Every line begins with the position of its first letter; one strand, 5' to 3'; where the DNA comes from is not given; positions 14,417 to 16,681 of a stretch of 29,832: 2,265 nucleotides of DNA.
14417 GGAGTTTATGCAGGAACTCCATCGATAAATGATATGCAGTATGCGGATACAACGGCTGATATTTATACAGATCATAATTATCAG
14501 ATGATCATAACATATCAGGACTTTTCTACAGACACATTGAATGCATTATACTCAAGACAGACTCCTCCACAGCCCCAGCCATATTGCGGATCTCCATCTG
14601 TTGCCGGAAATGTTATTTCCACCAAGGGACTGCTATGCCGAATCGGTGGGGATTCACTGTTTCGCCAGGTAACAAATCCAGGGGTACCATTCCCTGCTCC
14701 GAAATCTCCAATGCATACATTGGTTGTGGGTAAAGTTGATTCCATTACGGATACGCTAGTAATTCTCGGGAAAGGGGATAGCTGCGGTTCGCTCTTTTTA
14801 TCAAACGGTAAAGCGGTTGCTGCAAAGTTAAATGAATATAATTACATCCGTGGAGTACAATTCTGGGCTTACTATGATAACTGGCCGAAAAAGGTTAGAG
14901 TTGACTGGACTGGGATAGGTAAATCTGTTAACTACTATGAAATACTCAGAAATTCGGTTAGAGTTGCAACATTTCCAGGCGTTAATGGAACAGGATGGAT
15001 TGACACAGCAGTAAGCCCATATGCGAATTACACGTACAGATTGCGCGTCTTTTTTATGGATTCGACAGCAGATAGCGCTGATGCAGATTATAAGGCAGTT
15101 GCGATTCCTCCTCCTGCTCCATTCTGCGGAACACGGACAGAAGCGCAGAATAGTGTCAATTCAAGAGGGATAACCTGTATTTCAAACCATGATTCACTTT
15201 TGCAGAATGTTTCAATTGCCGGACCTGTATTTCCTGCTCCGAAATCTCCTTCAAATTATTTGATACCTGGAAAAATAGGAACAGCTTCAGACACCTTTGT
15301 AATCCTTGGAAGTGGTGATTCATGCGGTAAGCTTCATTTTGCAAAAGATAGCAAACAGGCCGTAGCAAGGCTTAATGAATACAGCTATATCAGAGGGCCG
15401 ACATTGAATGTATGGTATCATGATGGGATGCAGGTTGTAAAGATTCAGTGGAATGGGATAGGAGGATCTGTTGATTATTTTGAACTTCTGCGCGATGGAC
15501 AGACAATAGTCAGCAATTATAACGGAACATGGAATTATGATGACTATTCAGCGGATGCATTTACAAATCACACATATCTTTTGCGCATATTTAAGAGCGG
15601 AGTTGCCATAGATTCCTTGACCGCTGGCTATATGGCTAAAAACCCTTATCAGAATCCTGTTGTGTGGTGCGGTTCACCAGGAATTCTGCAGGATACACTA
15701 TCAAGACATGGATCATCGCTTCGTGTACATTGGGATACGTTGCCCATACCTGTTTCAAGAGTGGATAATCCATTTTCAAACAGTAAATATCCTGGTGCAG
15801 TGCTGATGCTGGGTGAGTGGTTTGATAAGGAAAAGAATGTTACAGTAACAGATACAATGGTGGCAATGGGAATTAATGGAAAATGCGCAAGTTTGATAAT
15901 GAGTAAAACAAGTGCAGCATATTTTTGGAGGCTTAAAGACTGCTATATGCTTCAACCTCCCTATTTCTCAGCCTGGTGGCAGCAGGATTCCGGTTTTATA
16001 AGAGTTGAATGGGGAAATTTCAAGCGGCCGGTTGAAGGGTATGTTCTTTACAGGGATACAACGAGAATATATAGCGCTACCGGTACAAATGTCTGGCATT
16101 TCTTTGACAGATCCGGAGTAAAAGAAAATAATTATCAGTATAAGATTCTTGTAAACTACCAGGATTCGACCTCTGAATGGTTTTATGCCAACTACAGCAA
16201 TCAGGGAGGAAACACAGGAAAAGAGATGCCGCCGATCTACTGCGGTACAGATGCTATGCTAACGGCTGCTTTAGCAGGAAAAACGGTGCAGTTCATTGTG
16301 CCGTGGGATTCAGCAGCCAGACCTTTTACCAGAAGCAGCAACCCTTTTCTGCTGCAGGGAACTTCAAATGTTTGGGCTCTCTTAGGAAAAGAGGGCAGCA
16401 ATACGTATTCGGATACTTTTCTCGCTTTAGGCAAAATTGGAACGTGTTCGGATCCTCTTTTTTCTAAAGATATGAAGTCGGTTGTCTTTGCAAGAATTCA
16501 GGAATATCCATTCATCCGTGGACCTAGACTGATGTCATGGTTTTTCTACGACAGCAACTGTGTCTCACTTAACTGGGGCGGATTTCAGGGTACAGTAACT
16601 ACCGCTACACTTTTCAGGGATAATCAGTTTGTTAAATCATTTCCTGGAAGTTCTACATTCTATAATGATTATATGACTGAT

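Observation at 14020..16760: Recurrent Cys-containing subdomain in each module may be an undescribed domain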

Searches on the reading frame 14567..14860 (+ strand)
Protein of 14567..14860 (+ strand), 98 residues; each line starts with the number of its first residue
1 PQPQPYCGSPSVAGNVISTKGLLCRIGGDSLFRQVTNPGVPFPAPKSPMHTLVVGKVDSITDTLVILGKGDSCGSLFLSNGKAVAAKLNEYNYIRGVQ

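Call 8: find_homologous_proteins(query=A1, max_evalue=0.01)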
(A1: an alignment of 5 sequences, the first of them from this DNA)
Query A1 (5 sequences): 418 candidates shared short words with the query, none scored E <= 0.01.

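Call 9: search_solved_structures(query=A1, max_evalue=10)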
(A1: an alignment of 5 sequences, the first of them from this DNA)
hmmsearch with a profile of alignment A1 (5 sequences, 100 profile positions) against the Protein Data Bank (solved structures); distinct sequences matched with E-value up to 10: 0.

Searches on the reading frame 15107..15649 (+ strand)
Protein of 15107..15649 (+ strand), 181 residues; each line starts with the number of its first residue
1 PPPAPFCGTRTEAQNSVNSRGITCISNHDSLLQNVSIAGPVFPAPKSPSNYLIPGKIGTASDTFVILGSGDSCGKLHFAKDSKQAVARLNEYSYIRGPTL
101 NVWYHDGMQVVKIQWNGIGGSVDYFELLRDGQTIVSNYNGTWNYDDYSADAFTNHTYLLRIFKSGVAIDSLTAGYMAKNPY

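Call 22: predict_structure(alignment_id=A2)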
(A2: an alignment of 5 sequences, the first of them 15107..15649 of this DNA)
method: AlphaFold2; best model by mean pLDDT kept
length: 181 residues; sequences in the alignment: 5
mean_pLDDT: 85.8   pTM: 0.59
mean pLDDT of the five models: 85.8, 70.0, 67.5, 66.9, 65.2
residues with pLDDT >= 90: 66; 70-90: 102; 50-70: 13; < 50: 0
segments of 3 or more residues with pLDDT < 50: none
pLDDT, mean of each block of 10 residues (from residue 1): 78 88 78 85 82 89 87 78 87 78 92 85 92 90 91 94 86 88 52
secondary structure, 60 per line:
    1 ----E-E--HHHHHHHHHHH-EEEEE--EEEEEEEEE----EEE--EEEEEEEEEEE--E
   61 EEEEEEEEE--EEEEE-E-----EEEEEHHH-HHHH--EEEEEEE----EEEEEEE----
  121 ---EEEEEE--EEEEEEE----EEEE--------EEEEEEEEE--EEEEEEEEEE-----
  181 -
elements in order: H10-20 E22-26 E29-37 E42-44 E47-57 E60-69 E72-76 E84-88 H93-96 E99-105 E110-116 E124-129 E132-138 E143-146 E155-163 E166-175

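Call 23: search_protein_representatives(alignment_id=A2)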
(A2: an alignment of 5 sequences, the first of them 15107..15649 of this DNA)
Query: 5 sequences, 183 profile positions. Proteins with E-value up to 0.001 (for the whole library): 2360; up to 1e-10: 570; up to 1e-30: 42. The best 150 are listed.
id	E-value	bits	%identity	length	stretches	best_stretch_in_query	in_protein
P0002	8.0e-285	951.3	-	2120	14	2-181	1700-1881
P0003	3.8e-253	848.0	-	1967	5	2-182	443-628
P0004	1.7e-118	409.1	-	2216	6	3-181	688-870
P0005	1.1e-89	315.3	-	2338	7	5-181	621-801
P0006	4.0e-64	231.9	-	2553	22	111-165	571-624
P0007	2.7e-58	212.9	-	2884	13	109-162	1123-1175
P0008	1.5e-55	203.9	-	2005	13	108-177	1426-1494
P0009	1.0e-52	194.7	-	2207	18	110-166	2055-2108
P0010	6.7e-50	185.6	-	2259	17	107-162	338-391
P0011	8.6e-49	182.0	-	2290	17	97-169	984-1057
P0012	5.0e-48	179.5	-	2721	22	111-166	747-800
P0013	1.7e-45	171.2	-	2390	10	108-168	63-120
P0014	5.1e-45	169.7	-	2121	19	107-166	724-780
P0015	7.5e-45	169.1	-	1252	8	110-174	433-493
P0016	1.7e-43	164.7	-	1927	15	111-163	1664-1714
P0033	5.1e-34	133.8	-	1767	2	4-182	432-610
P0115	1.2e-21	93.5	-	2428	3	2-182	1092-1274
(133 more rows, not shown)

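Call 36: list_cluster_members(proteins=[P0002, P0003, P0004, P0005, P0033, P0115])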
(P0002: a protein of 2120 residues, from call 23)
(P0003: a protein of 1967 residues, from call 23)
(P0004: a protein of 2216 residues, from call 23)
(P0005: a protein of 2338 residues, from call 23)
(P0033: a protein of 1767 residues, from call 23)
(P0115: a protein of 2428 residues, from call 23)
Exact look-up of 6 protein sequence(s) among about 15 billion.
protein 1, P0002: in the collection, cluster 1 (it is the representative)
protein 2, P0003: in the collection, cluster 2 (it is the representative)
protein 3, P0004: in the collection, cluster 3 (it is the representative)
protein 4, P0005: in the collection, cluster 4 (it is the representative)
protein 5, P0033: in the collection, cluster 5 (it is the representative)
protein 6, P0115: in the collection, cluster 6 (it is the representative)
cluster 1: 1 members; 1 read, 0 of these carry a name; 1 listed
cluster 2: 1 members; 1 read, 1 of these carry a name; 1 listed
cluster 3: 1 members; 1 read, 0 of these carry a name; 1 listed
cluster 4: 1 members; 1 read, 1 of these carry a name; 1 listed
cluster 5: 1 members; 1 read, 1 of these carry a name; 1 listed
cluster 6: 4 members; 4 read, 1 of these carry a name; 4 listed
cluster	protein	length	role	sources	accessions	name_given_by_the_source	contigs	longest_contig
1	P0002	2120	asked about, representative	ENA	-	-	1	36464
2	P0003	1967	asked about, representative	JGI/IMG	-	hypothetical protein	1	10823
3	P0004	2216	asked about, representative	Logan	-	-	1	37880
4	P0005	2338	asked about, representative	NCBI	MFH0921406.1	MAG: right-handed parallel beta-helix repeat-containing protein [Fibrobacterota bacterium]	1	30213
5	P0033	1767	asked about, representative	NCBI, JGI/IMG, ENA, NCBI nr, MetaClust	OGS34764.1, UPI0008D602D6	MAG: hypothetical protein A2293_11810 [Elusimicrobia bacterium RIFOXYB2_FULL_49_7] | status=active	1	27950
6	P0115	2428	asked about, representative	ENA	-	-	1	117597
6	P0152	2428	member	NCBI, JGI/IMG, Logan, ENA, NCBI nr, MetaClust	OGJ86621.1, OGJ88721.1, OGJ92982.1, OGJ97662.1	MAG: hypothetical protein A2268_13000 [Candidatus Raymondbacteria bacterium ... | \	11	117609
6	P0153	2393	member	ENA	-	-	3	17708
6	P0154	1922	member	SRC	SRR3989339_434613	-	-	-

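Call 50: search_protein_families(library=pfam, proteins=[P0002, P0004, P0005, P0115], max_evalue=0.01)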
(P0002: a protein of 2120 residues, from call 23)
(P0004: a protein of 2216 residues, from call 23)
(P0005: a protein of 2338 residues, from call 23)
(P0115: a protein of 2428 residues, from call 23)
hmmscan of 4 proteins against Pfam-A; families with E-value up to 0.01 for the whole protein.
P0002 (2120 aa): 0 families

P0004 (2216 aa): 1 family
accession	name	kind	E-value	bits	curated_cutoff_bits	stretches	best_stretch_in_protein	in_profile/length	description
PF13229.12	Beta_helix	-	0.0003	20.9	25.9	1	1440-1600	6-138/158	Right handed beta helix region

P0005 (2338 aa): 2 families
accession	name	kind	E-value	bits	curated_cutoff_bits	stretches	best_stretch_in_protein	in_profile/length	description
PF13229.12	Beta_helix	-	3.5e-07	30.4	25.9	1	1561-1711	24-148/158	Right handed beta helix region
PF05048.19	NosD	-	0.00031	20.7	23.6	1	1560-1674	38-134/212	Periplasmic copper-binding protein (NosD)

P0115 (2428 aa): 2 families
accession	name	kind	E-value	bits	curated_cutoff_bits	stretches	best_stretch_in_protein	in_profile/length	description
PF13229.12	Beta_helix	-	0.00016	21.7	25.9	1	1667-1791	51-158/158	Right handed beta helix region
PF18962.6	Por_Secre_tail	-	0.0086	16.8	27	0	2339-2425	3-74/75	Secretion system C-terminal sorting domain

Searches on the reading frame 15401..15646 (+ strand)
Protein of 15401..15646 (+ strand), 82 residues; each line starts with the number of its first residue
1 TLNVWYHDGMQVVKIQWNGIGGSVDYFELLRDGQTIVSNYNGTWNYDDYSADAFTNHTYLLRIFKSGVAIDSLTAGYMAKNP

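Call 77: search_solved_structures(query=A3, max_evalue=1)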
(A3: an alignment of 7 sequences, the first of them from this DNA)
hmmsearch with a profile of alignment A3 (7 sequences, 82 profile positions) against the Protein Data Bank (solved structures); distinct sequences matched with E-value up to 1: 10.
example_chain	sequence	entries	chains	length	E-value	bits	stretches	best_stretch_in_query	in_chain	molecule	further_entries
2z8r_A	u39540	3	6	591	0.0092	19.5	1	13-64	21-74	YesW protein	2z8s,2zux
2zuy_A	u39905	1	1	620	0.019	18.4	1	11-53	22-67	YesX protein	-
8pn3_A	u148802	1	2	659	0.033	17.7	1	9-61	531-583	DUF3472 domain-containing protein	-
8pmu_A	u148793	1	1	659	0.034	17.6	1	9-61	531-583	DUF3472 domain-containing protein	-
8pn5_A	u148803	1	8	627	0.047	17.2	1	9-61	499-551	DUF3472 domain-containing protein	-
6xsx_A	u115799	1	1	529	0.069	16.7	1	19-62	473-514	ZmpA Glycopeptidase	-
9isp_A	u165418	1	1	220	0.071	16.6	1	26-67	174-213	Protease PrtH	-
2w1n_A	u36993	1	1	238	0.22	15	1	11-69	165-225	O-GLCNACASE NAGJ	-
6t1c_BBB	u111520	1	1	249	0.35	14.4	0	35-70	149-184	Type-1Aa cytolytic delta-endotoxin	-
3ron_A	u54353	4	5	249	0.35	14.4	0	35-70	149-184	Type-1Aa cytolytic delta-endotoxin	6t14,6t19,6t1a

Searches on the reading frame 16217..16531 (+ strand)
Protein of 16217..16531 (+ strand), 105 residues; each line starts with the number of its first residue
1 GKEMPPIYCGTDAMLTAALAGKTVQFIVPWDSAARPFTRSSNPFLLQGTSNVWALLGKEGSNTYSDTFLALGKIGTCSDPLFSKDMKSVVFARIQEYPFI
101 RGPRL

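Call 32: find_homologous_proteins(query=A4, max_evalue=0.01)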
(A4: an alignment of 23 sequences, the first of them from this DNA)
Query A4 (23 sequences): 1602 candidates shared short words with the query, none scored E <= 0.01.

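Call 33: search_solved_structures(query=A4, max_evalue=10)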
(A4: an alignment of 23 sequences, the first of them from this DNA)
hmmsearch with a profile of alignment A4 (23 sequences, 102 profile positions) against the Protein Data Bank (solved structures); distinct sequences matched with E-value up to 10: 0.

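Call 41: predict_structure(alignment_id=A4)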
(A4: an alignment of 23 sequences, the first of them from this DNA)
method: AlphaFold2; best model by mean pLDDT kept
length: 105 residues; sequences in the alignment: 23
mean_pLDDT: 90.6   pTM: 0.82
mean pLDDT of the five models: 90.6, 88.7, 88.5, 86.7, 86.6
residues with pLDDT >= 90: 75; 70-90: 25; 50-70: 4; < 50: 1
segments of 3 or more residues with pLDDT < 50: none
pLDDT, mean of each block of 10 residues (from residue 1): 85 96 92 91 91 93 91 95 95 89 66
secondary structure, 60 per line:
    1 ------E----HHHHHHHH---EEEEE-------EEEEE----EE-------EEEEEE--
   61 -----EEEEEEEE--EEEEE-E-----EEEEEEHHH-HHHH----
elements in order: H12-19 E23-27 E35-39 E53-58 E66-73 E76-80 E88-93 H98-101

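Call 47: fold_search(model_id=the predicted structure, library=pdb)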
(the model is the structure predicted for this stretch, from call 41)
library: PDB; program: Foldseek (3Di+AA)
matches with E <= 10: 96; with E <= 0.001: 0
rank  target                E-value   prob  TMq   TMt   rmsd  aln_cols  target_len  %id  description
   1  3flj                  6.6e-01  0.11  0.27  0.23   8.2       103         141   14  Crystal structure of uncharacterized protein conserved in bacteria with a cystatin-like fold (YP_168589.1) from SILICIBA (released 2009-01-13)
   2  3f8x_A                8.3e-01  0.11  0.27  0.23   8.1       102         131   11  Crystal structure of a putative delta-5-3-ketosteroid isomerase (eca2236) from pectobacterium atrosepticum scri1043 at (released 2008-12-09)
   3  9iq5_B                8.9e-01  0.08  0.25  0.23   8.7       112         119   10  CatM, SnoaL-like protein (released 2025-07-16)
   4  5tpj                  1.0e+00  0.07  0.25  0.23   9.4       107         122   12  Crystal structure of a de novo designed protein with curved beta-sheet (released 2017-01-25)
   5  9fnd_X                1.2e+00  0.16  0.33  0.14   5.4        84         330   17  Transcriptional activator PafBC bound to mycobacterial RNA polymerase (released 2025-02-12)
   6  3f8x_C                1.3e+00  0.08  0.26  0.22   9.8       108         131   12  Crystal structure of a putative delta-5-3-ketosteroid isomerase (eca2236) from pectobacterium atrosepticum scri1043 at (released 2008-12-09)
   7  5iep                  1.7e+00  0.07  0.28  0.25   8.2       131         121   10  Structure of CDL2.3b, a computationally designed Vitamin-D3 binder (released 2017-03-01)
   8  9iq5_A                1.7e+00  0.06  0.25  0.23   8.8       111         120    8  CatM, SnoaL-like protein (released 2025-07-16)
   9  3en8                  2.4e+00  0.05  0.27  0.24   7.0       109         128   12  Crystal structure of NTF-2 like protein of unknown function (YP_553245.1) from BURKHOLDERIA XENOVORANS LB400 at 1.85 A r (released 2008-10-07)
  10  9qzd_C                2.7e+00  0.06  0.28  0.26   6.4       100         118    7  de novo NTF2-like protein (released 2025-10-22)
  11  5tph_A                2.7e+00  0.06  0.30  0.28   7.5       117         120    9  Crystal structure of a de novo designed protein homodimer with curved beta-sheet (released 2017-01-25)
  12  4hhq                  3.2e+00  0.07  0.27  0.12   6.0        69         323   16  Serum paraoxonase-1 by directed evolution with the H115Q and H134Q mutations (released 2013-03-27)
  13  9r17                  3.6e+00  0.04  0.26  0.26   8.9       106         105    8  De novo designed homodimeric NTF2-like protein with a hydrophobic pocket (released 2025-10-22)
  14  1fmb                  3.6e+00  0.03  0.20  0.21  11.0        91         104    8  EIAV PROTEASE COMPLEXED WITH THE INHIBITOR HBY-793 (released 1996-10-14)
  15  7pi7_A                3.9e+00  0.04  0.23  0.11   7.1        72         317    6  PfCyRPA bound to monoclonal antibody Cy.002 Fab fragment (released 2022-02-09)
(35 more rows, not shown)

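Call 48: search_protein_families(library=pfam, alignment_id=A4, max_evalue=10)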
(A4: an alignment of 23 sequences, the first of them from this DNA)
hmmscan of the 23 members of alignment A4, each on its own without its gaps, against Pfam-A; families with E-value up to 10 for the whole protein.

A. member 1, seq(105 aa): 0 families

B. families by the number of members that match (of 23 scanned): 1 family
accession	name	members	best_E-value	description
PF16420.10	ATG7_N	1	0.051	Ubiquitin-like modifier-activating enzyme ATG7 N-terminus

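Call 52: search_protein_families(library=ncbifam, alignment_id=A4, max_evalue=10)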
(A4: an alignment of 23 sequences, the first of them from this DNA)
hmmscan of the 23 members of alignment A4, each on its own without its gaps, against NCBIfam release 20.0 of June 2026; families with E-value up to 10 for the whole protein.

A. member 1, seq(105 aa): 0 families

B. families by the number of members that match (of 23 scanned): 3 families
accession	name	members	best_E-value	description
NF002570.0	PRK02201.1-5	1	0.036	membrane protein insertase YidC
NF007023.0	PRK09489.1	1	0.099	16S rRNA (guanine(1207)-N(2))-methyltransferase RsmC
NF006736.0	PRK09267.1-2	1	0.2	flavodoxin FldA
